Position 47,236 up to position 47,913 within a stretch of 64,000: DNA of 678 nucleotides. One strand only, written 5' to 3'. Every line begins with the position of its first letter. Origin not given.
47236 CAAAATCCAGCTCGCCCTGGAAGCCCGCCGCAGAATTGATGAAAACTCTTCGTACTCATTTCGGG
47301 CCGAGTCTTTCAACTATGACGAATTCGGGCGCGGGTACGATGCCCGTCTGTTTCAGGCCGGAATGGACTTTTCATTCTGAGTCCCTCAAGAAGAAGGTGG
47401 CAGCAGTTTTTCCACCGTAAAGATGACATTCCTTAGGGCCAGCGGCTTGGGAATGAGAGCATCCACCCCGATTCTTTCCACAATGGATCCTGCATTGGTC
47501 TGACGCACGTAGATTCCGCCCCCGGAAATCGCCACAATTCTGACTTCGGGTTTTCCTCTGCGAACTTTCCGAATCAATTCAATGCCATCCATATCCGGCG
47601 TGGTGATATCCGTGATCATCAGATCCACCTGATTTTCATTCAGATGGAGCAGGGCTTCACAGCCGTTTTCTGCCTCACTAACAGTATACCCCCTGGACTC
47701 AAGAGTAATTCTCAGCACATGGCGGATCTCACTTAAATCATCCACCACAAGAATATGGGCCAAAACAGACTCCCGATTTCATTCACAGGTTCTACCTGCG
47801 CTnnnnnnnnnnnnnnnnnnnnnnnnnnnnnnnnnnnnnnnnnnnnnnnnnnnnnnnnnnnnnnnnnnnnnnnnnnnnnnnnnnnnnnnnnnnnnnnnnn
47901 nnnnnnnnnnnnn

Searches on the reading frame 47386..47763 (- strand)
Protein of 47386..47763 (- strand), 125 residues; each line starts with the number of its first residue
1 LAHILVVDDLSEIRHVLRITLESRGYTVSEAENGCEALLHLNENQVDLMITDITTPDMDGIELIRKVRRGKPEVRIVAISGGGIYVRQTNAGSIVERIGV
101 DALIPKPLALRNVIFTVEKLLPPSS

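Call 41: search_protein_families(library=pfam, proteins=[window:47386-47763:-], max_evalue=0.0001)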
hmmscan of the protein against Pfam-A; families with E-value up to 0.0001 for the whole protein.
window:47386-47763:- (125 aa): 1 family
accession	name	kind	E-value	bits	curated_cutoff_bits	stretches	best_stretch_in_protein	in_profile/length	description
PF00072.30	Response_reg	-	1.7e-20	73.7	30.2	1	4-113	1-106/111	Response regulator receiver domain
